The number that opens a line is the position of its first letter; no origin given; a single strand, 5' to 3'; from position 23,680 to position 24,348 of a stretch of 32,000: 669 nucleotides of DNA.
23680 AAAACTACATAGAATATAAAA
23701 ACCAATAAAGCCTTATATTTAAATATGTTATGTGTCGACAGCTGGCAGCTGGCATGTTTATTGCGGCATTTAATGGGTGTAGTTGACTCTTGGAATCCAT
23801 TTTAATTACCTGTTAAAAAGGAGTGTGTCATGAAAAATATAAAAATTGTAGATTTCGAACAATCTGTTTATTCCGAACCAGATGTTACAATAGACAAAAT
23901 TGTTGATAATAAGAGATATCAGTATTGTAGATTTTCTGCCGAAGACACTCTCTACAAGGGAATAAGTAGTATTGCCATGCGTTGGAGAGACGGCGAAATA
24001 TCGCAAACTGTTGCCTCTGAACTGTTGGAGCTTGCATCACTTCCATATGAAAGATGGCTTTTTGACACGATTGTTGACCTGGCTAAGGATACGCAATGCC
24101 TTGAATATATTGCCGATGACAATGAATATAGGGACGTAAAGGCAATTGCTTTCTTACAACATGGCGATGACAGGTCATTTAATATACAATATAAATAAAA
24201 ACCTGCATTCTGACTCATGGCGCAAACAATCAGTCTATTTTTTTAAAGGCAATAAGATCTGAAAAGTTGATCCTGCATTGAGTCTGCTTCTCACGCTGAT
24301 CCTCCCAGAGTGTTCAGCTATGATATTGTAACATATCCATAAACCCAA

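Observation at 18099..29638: Twin-Amt locus wired to heme-c sensing modules, a sigma54 activator and atypical PII proteins: candidate integrated ammonium/redox sensing-uptake system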

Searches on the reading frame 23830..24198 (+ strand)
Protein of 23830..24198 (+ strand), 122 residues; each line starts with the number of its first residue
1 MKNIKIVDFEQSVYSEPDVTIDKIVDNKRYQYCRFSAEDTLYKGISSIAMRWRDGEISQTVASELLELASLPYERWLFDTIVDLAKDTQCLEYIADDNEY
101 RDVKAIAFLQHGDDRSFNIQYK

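Call 3: search_protein_families(library=pfam, proteins=[window:23830-24198:+], max_evalue=0.1)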
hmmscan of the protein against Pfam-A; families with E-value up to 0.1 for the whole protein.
window:23830-24198:+ (122 aa): 2 families
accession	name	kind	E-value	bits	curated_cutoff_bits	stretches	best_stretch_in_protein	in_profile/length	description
PF13457.12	GW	-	0.02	16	21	1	12-40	37-65/76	GW (Gly-Tryp) dipeptide domain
PF08150.17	FerB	-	0.051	14.6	25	1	15-43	4-32/76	FerB (NUC096) domain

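Call 4: search_protein_families(library=ncbifam, proteins=[window:23830-24198:+], max_evalue=0.1)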
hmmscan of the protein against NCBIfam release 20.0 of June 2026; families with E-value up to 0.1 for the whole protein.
window:23830-24198:+ (122 aa): 0 families

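Call 60: search_protein_representatives(protein=window:23830-24198:+)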
Query: 122 residues. Proteins with E-value up to 0.001 (for the whole library): 3; up to 1e-10: 3; up to 1e-30: 2. The best 3 are listed.
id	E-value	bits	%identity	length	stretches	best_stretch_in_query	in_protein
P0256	2.5e-61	221.4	84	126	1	2-122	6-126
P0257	6.7e-37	142.6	86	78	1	1-78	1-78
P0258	3.9e-18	82.1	38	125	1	11-121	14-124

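Call 61: find_encoding_contigs(protein=P0258, flank=10000, max_places=2)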
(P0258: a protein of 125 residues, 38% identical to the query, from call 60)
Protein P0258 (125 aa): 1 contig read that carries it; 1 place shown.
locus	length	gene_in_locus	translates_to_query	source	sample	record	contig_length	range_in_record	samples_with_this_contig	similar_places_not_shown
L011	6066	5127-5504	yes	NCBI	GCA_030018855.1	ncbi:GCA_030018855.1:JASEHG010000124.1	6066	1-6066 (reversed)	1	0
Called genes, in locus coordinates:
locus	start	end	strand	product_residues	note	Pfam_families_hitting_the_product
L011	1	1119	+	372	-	PF00909:Ammonium_transp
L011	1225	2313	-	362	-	PF24624:Int_N (weak), PF00589:Phage_integrase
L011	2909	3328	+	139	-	PF00543:P-II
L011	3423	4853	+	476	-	PF00909:Ammonium_transp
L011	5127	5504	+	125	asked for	-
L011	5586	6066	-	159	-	PF01503:PRA-PH (weak), PF03819:MazG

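Call 65: find_related_loci(query=A2, collection=genome_contigs, flank=10000)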
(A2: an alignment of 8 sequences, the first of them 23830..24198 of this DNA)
Query A2 (122 aa) in genome_contigs; peptide patterns used: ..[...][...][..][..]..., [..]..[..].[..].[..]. (x = any residue, [..] = any of these).
78 stretches matched a pattern; 15 encode a relative of the query (tblastn E <= 1e-3); 15 distinct loci.
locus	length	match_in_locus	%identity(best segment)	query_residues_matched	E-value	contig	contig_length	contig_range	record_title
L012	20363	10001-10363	87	2-122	1e-69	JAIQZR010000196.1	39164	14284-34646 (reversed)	MAG: Candidatus Scalindua sp. isolate OFTM180 OFTM180_195, whole genome shotgun sequence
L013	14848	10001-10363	87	2-122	2e-68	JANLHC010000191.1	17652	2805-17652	MAG: Candidatus Scalindua sp. isolate P6-7 k99_248145, whole genome shotgun sequence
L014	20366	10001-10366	82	1-122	1e-66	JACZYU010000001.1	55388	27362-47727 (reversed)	MAG: Planctomycetota bacterium isolate B27T3L11 B27T3L11_NODE315, whole genome shotgun sequence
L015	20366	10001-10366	79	1-122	1e-61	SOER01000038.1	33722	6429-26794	MAG: Candidatus Loosdrechtia aerotolerans isolate YC1 NODE_38_length_33722_cov_11.755708, whole genome shotgun sequence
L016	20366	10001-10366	77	1-122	1e-61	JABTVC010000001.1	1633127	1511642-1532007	MAG: Planctomycetia bacterium isolate H5_AMX3 seq001, whole genome shotgun sequence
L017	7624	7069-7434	75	1-122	2e-60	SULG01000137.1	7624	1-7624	MAG: Candidatus Jettenia ecosi isolate J2 contig00837, whole genome shotgun sequence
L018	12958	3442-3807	73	1-122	4e-59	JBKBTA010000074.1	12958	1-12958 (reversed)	MAG: Candidatus Brocadia sp. isolate 21I_052.bin.35 NODE_74_length_12958_cov_5.082990, whole genome shotgun sequence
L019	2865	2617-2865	78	1-83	3e-40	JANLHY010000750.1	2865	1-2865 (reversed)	MAG: Candidatus Brocadiaceae bacterium isolate S40-1 k99_420474, whole genome shotgun sequence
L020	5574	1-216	75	51-122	2e-34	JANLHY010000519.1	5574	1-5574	MAG: Candidatus Brocadiaceae bacterium isolate S40-1 k99_15503, whole genome shotgun sequence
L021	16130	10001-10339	46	10-122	6e-31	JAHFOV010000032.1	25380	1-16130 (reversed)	MAG: Planctomycetota bacterium isolate nzgw511 NODE_1056_length_25381_cov_4.609264, whole genome shotgun sequence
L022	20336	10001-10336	43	11-122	1e-29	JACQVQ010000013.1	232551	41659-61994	MAG: Planctomycetota bacterium isolate NC_groundwater_1467_Ag_S-0.65um_52_288 S_p65_S5_coassembly_k141_5126617, whole ge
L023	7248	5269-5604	45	11-122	2e-29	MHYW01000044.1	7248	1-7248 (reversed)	MAG: Planctomycetes bacterium RIFCSPHIGHO2_12_FULL_52_36 rifcsphigho2_12_scaffold_23075, whole genome shotgun sequence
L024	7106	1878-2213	39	10-121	1e-25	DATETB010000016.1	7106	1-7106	MAG TPA_asm: Candidatus Brocadiales bacterium isolate SMAG_U8304 k141_1528104, whole genome shotgun sequence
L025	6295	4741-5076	39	10-121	2e-24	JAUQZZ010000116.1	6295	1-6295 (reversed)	MAG: Candidatus Brocadiales bacterium isolate Bin_313 NODE_146_length_6295_cov_6.785577, whole genome shotgun sequence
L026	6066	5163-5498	38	10-121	1e-23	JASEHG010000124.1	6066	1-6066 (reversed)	MAG: Candidatus Brocadiaceae bacterium isolate Yes70-17 NODE_124_length_6066_cov_4.653968, whole genome shotgun sequence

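Call 71: search_protein_families(library=pfam, proteins=[L022:10446-14237:-, L021:10399-14148:-, L022:7597-8001:-, L022:7154-7570:-, L022:8393-9808:-], max_evalue=0.001)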
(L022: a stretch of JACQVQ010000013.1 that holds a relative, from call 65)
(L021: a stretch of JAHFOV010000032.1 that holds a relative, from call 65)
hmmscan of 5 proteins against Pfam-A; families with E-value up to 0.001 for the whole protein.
L022:10446-14237:- (1263 aa): 14 families
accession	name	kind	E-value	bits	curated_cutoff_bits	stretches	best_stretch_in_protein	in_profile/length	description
PF00909.26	Ammonium_transp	-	2.1e-107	359.7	23.2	1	56-449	1-398/399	Ammonium Transporter Family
PF13426.13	PAS_9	-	4.3e-42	143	27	3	923-1027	1-103/103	PAS domain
PF00989.32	PAS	-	2.8e-41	140.5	22.6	3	486-593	4-113/113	PAS fold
PF08448.16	PAS_4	-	1.3e-37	128.9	23.1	3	634-742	3-110/110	PAS fold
PF02518.31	HATPase_c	-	6.8e-26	91.3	26.4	1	1151-1256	2-110/111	Histidine kinase-, DNA gyrase B-, and HSP90-like ATPase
PF13188.13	PAS_8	-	7.3e-21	73.7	21.8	3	914-965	2-53/65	PAS domain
PF13185.12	GAF_2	-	1.2e-18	68.1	28.6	1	762-900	4-136/136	GAF domain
PF01590.32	GAF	-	6.5e-13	49.8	22.4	1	763-899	3-133/133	GAF domain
PF00512.31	HisKA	-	9.3e-13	48.5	26.9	1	1045-1101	3-59/66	His Kinase A (phospho-acceptor) domain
PF08447.18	PAS_3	-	2.2e-12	47.5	25.6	0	506-588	2-87/89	PAS fold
PF13492.12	GAF_3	-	1.9e-07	32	27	1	771-901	11-129/129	GAF domain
PF24820.1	Diguanyl_cycl_sensor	-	1.4e-06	28.6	28.1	0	488-537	1-51/109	Diguanylate cyclase-like sensor domain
PF13596.12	PAS_10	-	9.4e-05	23.5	22.1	0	638-737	11-105/106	PAS domain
PF12860.13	PAS_7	-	0.00062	20.3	27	0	633-671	2-41/115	PAS fold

L021:10399-14148:- (1249 aa): 15 families
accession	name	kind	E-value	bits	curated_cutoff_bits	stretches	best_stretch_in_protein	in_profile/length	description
PF00909.26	Ammonium_transp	-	1.3e-110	370.3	23.2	1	39-432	1-398/399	Ammonium Transporter Family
PF13426.13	PAS_9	-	2.7e-46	156.5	27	3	907-1011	1-103/103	PAS domain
PF00989.32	PAS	-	3.8e-42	143.3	22.6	3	898-1009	2-113/113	PAS fold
PF08448.16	PAS_4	-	1.5e-39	135.1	23.1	3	617-726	2-110/110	PAS fold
PF02518.31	HATPase_c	-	1.8e-25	89.9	26.4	1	1135-1240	2-110/111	Histidine kinase-, DNA gyrase B-, and HSP90-like ATPase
PF13188.13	PAS_8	-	1.1e-21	76.4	21.8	2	898-951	2-55/65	PAS domain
PF13185.12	GAF_2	-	4.7e-18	66.1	28.6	1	746-884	4-136/136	GAF domain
PF08447.18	PAS_3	-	1.9e-15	57.3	25.6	1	489-573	2-88/89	PAS fold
PF01590.32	GAF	-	1.5e-13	51.8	22.4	1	747-883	3-133/133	GAF domain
PF00512.31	HisKA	-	7e-13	48.9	26.9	1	1029-1085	3-59/66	His Kinase A (phospho-acceptor) domain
PF24820.1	Diguanyl_cycl_sensor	-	1.2e-08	35.3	28.1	0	914-987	13-91/109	Diguanylate cyclase-like sensor domain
PF13492.12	GAF_3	-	4.9e-06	27.4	27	1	749-885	5-129/129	GAF domain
PF14598.12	PAS_11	-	1.7e-05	25.1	25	0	477-534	3-60/109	PAS domain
PF13596.12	PAS_10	-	8.5e-05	23.6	22.1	0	622-721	11-105/106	PAS domain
PF12860.13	PAS_7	-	0.00044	20.8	27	0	617-660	2-46/115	PAS fold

L022:7597-8001:- (134 aa): 1 family
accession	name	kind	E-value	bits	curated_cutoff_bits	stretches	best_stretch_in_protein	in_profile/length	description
PF00543.27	P-II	-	1.8e-06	28.7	25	1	1-79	1-79/102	Nitrogen regulatory protein P-II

L022:7154-7570:- (138 aa): 1 family
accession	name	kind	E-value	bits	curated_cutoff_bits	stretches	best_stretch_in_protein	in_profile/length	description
PF00543.27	P-II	-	3.1e-25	88.9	25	1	1-106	1-102/102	Nitrogen regulatory protein P-II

L022:8393-9808:- (471 aa): 10 families
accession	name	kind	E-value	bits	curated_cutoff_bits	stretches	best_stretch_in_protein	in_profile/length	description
PF00158.32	Sigma54_activat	-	8.6e-74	247.2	20.2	1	146-312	1-167/168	Sigma-54 interaction domain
PF00072.30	Response_reg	-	1.3e-31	109.5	30.2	1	8-117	1-110/111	Response regulator receiver domain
PF25601.1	AAA_lid_14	-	3e-29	101.1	27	1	318-398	1-81/87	AAA+ ATPase lid domain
PF14532.12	Sigma54_activ_2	-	6.6e-25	88.4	25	1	147-317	1-138/138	Sigma-54 interaction domain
PF07728.20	AAA_5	-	3.5e-10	40.5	22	1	170-289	2-124/139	AAA domain (dynein-related subfamily)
PF07724.20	AAA_2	-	5.6e-08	33.4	27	1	168-299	4-136/166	AAA domain (Cdc48 subfamily)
PF00004.35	AAA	-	2.3e-06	28.5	21.2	1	170-304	1-128/131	ATPase family associated with various cellular activities (AAA)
PF02954.25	HTH_8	-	3e-06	27.3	22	1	422-458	6-42/42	Bacterial regulatory protein, Fis family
PF23198.2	PDE8A_N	-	0.00073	19.9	29.6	0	6-83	11-89/147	PDE8A-like, N-terminal domain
PF20030.5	bpMoxR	-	0.00087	18.9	27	0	153-293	17-150/205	MoxR domain in the MoxR-vWA-beta-propeller ternary systems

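Call 76: predict_structure(alignment_id=A3)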
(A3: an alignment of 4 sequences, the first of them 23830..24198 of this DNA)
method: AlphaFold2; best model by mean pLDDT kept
length: 122 residues; sequences in the alignment: 4
mean_pLDDT: 84.7   pTM: 0.80
mean pLDDT of the five models: 84.7, 84.3, 58.2, 51.3, 49.7
residues with pLDDT >= 90: 60; 70-90: 44; 50-70: 17; < 50: 1
segments of 3 or more residues with pLDDT < 50: none
pLDDT, mean of each block of 10 residues (from residue 1): 72 56 78 88 94 97 97 92 92 79 84 88 82
secondary structure, 60 per line:
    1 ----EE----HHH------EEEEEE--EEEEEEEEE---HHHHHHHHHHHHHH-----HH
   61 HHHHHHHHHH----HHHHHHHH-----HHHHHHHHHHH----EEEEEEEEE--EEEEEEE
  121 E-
elements in order: E20-25 E28-36 H40-53 H59-70 H75-82 H88-98 E103-111 E114-121

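Call 81: fold_search(model_id=the predicted structure, library=pdb)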
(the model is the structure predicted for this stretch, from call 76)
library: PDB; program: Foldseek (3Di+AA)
matches with E <= 10: 235; with E <= 0.001: 0
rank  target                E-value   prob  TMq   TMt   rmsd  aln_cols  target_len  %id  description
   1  4txy_B                1.1e+00  0.44  0.33  0.13   3.5        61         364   10  Crystal structure of Vibrio cholerae DncV cyclic AMP-GMP synthase, a prokaryotic cGAS homolog (released 2014-08-13)
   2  7ocs_A                1.3e+00  0.35  0.32  0.07   3.2        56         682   18  Mannitol-1-phosphate bound to the phosphatase domain of the bifunctional mannitol-1-phosphate dehydrogenase/phosphatas (released 2022-04-27)
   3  3dhr_B                1.3e+00  0.06  0.18  0.17   7.5        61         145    8  Crystal Structure Determination of Methemoglobin from Pigeon at 2 Angstrom Resolution (Columba livia) (released 2009-06-30)
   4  4txy_A                1.6e+00  0.35  0.33  0.12   3.4        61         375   10  Crystal structure of Vibrio cholerae DncV cyclic AMP-GMP synthase, a prokaryotic cGAS homolog (released 2014-08-13)
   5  7ocq_A                1.6e+00  0.23  0.31  0.07   3.7        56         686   21  NADH bound to the dehydrogenase domain of the bifunctional mannitol-1-phosphate dehydrogenase/phosphatase MtlD from Ac (released 2022-04-20)
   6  4v6i_Bg               1.7e+00  0.04  0.20  0.21   9.3       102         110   12  Localization of the small subunit ribosomal proteins into a 6.1 A cryo-EM map of Saccharomyces cerevisiae translating (released 2014-07-09)
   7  7ocu_A                1.8e+00  0.25  0.31  0.07   3.6        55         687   20  Mannitol-1-phosphate bound to the phosphatase domain of the bifunctional mannitol-1-phosphate dehydrogenase/phosphatas (released 2022-04-27)
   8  4uex_A                1.8e+00  0.23  0.32  0.42   4.1        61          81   11  Structure of human Saposin A at lysosomal pH (released 2015-07-15)
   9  4xj4                  1.8e+00  0.20  0.32  0.12   9.6        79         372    9  Crystal structure of Vibrio cholerae DncV 3'-deoxy ATP bound form (released 2015-04-29)
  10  9k8g_A                2.2e+00  0.35  0.35  0.48   4.6        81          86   11  Cryo-EM structure of C3 symmetric interface of designed zinc-induced tetrahedron Cage-t32-Zn1-HEHE-35 (released 2025-10-29)
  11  7ocn_B                2.2e+00  0.23  0.32  0.07   3.3        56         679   18  Crystal structure of the bifunctional mannitol-1-phosphate dehydrogenase/phosphatase MtlD from Acinetobacter baumannii (released 2022-04-20)
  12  6on1_D                2.2e+00  0.09  0.17  0.15   2.1        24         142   17  A resting state structure of L-DOPA dioxygenase from Streptomyces sclerotialus (released 2019-06-26)
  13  4xj1                  2.4e+00  0.23  0.32  0.12   3.6        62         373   10  Crystal structure of Vibrio cholerae DncV apo form (released 2015-04-29)
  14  7ocs_D                2.4e+00  0.23  0.32  0.07   3.2        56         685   18  Mannitol-1-phosphate bound to the phosphatase domain of the bifunctional mannitol-1-phosphate dehydrogenase/phosphatas (released 2022-04-27)
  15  6on1_B                2.4e+00  0.09  0.17  0.15   2.1        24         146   17  A resting state structure of L-DOPA dioxygenase from Streptomyces sclerotialus (released 2019-06-26)
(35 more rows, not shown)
